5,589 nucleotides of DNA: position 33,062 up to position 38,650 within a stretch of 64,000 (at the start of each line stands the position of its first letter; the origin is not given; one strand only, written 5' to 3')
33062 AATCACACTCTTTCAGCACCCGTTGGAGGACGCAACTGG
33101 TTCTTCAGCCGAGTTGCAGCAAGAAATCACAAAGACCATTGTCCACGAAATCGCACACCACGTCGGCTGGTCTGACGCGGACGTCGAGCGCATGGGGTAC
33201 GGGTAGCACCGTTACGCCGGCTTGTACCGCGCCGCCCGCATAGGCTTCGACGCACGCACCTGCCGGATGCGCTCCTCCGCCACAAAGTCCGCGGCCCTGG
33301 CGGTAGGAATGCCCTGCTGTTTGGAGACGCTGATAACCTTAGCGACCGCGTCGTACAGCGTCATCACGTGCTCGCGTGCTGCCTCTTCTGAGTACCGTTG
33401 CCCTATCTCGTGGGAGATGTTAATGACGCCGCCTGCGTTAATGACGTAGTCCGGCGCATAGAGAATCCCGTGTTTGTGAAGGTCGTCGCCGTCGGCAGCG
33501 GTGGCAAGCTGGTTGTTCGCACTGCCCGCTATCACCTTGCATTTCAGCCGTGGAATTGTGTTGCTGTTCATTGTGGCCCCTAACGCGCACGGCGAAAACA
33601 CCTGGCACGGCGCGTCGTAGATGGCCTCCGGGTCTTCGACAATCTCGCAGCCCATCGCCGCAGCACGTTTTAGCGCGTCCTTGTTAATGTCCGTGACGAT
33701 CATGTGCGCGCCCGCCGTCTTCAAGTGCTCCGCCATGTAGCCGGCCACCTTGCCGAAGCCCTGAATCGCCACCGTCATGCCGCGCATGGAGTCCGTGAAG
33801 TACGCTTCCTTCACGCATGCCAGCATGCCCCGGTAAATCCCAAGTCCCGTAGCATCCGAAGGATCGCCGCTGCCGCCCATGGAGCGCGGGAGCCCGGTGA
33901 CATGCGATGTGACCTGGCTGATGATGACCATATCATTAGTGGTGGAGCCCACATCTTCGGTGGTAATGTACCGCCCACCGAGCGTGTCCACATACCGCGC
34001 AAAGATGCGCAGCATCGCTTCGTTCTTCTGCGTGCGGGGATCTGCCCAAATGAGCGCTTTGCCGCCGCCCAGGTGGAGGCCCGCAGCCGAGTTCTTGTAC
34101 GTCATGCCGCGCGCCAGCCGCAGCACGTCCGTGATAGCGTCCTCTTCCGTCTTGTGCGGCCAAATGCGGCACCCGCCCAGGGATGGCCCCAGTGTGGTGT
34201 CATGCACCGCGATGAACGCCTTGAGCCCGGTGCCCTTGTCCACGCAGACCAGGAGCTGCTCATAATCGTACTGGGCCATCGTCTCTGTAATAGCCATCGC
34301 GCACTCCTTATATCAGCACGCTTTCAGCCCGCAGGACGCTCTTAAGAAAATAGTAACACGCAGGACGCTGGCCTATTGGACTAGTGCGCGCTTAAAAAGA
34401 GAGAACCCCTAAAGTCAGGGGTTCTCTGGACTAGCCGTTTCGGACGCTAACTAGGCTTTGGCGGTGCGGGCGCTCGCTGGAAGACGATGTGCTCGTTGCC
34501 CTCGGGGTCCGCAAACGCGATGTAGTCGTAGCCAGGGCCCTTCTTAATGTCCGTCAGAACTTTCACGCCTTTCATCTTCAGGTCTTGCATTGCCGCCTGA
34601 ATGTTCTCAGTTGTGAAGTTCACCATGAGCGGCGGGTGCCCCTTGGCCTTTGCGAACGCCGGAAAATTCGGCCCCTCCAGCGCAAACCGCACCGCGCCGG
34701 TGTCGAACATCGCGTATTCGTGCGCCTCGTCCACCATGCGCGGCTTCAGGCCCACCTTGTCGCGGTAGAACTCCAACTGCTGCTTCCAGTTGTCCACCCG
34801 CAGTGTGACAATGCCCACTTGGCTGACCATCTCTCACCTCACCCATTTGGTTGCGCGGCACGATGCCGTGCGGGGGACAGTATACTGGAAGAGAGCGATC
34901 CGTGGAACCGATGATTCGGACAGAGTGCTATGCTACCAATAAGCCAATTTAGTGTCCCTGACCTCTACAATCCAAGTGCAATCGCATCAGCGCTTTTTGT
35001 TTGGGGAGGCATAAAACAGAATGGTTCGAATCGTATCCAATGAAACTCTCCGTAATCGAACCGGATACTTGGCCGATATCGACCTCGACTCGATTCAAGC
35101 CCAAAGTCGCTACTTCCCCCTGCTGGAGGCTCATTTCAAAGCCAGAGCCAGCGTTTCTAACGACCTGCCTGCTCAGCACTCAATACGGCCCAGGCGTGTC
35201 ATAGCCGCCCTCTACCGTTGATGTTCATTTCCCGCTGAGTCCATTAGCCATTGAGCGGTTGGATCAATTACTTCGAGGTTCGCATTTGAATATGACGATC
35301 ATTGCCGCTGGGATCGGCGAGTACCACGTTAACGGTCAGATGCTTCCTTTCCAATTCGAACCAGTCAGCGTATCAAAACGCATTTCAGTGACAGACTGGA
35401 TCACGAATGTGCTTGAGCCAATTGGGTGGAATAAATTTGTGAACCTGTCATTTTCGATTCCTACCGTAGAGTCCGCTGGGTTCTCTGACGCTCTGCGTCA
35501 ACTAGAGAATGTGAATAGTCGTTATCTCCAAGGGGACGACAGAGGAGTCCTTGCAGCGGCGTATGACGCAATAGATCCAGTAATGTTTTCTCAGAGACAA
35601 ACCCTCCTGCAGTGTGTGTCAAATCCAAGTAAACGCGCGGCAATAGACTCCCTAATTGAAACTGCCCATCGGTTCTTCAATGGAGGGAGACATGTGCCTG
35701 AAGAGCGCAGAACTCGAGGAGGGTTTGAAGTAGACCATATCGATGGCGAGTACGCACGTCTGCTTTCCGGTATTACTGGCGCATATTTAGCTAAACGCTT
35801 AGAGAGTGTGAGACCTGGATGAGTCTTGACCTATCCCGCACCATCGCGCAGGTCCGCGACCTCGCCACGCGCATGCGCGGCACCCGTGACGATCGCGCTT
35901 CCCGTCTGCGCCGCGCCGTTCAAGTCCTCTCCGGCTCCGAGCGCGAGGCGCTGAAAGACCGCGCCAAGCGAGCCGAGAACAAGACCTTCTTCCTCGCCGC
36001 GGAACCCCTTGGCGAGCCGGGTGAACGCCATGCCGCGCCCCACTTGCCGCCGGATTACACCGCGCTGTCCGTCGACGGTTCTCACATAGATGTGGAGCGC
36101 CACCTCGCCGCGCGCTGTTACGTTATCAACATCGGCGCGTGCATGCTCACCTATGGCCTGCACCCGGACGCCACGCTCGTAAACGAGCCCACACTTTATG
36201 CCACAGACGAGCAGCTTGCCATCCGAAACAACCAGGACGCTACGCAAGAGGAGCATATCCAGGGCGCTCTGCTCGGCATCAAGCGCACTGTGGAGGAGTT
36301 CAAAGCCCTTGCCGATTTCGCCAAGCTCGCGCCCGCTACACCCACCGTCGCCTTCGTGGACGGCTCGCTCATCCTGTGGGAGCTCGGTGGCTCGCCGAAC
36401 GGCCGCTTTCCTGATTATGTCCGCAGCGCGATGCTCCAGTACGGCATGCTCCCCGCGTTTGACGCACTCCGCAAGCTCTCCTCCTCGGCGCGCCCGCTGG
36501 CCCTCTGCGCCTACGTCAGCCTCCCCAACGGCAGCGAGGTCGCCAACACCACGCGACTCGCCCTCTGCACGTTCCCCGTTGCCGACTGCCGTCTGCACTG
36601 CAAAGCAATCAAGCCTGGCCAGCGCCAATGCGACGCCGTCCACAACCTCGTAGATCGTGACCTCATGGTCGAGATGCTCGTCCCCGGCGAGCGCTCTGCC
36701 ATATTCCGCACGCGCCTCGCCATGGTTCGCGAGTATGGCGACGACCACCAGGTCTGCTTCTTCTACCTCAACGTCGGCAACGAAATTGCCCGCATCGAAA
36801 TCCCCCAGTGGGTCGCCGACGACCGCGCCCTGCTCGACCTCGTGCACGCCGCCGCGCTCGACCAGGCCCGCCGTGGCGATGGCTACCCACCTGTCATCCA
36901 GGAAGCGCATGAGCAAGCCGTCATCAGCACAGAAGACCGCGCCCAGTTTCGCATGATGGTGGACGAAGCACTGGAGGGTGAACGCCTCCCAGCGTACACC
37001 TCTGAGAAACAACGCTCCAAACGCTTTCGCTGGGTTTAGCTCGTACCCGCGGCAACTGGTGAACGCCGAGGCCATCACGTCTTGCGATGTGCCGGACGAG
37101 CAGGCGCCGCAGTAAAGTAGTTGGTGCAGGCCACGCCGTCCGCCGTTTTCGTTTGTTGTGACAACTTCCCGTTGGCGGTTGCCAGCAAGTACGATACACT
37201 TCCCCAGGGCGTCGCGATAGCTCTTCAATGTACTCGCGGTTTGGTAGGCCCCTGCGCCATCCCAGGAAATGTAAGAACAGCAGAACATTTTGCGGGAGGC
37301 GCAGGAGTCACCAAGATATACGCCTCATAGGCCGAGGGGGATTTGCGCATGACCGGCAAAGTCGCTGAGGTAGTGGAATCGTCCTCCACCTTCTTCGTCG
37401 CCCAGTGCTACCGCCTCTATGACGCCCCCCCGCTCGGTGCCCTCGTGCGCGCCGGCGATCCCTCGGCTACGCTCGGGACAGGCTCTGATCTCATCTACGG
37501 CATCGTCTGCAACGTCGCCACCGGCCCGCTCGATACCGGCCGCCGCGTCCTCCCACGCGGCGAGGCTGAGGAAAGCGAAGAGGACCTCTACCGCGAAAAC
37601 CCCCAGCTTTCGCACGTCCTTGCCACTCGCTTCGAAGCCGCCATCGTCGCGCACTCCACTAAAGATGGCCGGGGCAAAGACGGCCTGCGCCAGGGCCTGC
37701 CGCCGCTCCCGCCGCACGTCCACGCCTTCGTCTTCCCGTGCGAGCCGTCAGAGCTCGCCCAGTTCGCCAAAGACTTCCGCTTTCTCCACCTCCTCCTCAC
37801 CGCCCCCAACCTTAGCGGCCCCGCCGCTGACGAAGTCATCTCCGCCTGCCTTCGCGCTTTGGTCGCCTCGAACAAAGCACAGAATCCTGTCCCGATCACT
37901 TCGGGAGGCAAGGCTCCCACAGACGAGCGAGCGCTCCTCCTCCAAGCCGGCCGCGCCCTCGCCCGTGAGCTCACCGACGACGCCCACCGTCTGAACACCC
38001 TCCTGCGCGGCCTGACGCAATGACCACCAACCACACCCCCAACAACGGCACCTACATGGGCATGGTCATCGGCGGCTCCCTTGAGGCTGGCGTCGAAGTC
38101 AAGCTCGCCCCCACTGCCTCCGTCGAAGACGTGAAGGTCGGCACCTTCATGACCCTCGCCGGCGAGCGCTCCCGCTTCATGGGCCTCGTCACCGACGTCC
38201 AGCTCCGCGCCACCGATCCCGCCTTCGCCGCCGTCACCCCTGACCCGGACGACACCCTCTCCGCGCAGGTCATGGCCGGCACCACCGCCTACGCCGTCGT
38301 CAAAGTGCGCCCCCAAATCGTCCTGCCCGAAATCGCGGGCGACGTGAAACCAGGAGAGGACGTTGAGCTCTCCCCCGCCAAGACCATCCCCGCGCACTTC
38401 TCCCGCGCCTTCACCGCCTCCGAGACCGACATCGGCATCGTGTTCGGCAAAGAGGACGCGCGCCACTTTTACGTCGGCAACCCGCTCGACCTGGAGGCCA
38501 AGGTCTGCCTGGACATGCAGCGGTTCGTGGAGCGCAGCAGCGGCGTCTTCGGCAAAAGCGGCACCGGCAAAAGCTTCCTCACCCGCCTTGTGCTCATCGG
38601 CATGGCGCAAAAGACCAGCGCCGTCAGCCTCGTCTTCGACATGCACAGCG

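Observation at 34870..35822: Sharp compositional break exactly at the ATGA junction between the 187-aa ORF and NurA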

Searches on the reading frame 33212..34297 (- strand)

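Call 5: search_protein_families(library=pfam, proteins=[window:33212-34297:-], max_evalue=0.1)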
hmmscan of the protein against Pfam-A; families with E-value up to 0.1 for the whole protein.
window:33212-34297:- (361 aa): 9 families
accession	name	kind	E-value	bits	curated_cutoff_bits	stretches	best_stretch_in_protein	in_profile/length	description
PF02812.23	ELFV_dehydrog_N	-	7.3e-28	97.3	25.3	1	21-131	15-128/129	Glu/Leu/Phe/Val dehydrogenase, dimerisation domain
PF00208.27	ELFV_dehydrog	-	1.4e-22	81.1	23.4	2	218-346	100-235/241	Glutamate/Leucine/Phenylalanine/Valine dehydrogenase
PF02826.25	2-Hacid_dh_C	-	7.5e-05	22.6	25.1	1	164-224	27-87/178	D-isomer specific 2-hydroxyacid dehydrogenase, NAD binding domain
PF00670.27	AdoHcyase_NAD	-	0.00078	20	27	1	168-230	17-80/162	S-adenosyl-L-homocysteine hydrolase, NAD binding domain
PF02254.24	TrkA_N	-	0.0085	16.8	23.8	1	176-220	1-45/116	TrkA-N domain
PF03446.21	NAD_binding_2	-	0.016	15.6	21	1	176-227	2-53/161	NAD binding domain of 6-phosphogluconate dehydrogenase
PF00107.32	ADH_zinc_N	-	0.026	14.9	31.8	1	190-225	8-43/129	Zinc-binding dehydrogenase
PF07991.19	KARI_N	-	0.046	13.7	20.6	0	171-229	2-61/165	Acetohydroxy acid isomeroreductase, NADPH-binding domain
PF13241.12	NAD_binding_7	-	0.056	14.5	22.1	0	171-205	5-39/104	Putative NAD(P)-binding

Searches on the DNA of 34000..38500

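Call 33: search_rna_families(source=window, start=34000, end=38500, threshold=evalue, max_evalue=1)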
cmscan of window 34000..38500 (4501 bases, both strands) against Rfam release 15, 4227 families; matches with E-value up to 1: 0.
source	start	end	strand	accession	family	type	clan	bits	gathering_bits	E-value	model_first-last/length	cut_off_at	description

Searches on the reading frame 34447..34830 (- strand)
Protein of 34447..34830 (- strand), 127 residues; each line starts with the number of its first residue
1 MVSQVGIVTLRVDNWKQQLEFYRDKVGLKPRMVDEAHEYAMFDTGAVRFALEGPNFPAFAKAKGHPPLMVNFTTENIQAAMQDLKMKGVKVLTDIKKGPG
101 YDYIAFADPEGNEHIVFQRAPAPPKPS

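Call 5: search_protein_families(library=pfam, proteins=[window:34447-34830:-], max_evalue=0.1)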
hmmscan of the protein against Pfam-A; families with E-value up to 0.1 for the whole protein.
window:34447-34830:- (127 aa): 4 families
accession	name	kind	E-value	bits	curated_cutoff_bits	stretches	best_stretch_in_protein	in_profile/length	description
PF00903.31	Glyoxalase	-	1.4e-09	38.8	20.6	1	7-113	4-118/121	Glyoxalase/Bleomycin resistance protein/Dioxygenase superfamily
PF18029.7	Glyoxalase_6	-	0.00013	23.1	23.6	1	8-116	2-105/106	Glyoxalase-like domain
PF12681.13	Glyoxalase_2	-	0.00021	21.7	30.1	1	9-112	5-109/118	Glyoxalase-like domain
PF13669.12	Glyoxalase_4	-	0.0029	18.3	27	1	20-106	15-109/109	Glyoxalase/Bleomycin resistance protein/Dioxygenase superfamily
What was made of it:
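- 34447..34830 (-): Glyoxalase/VOC gene, the native left flank. It is syntenic with the closest relative. PF00903 (call 5).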
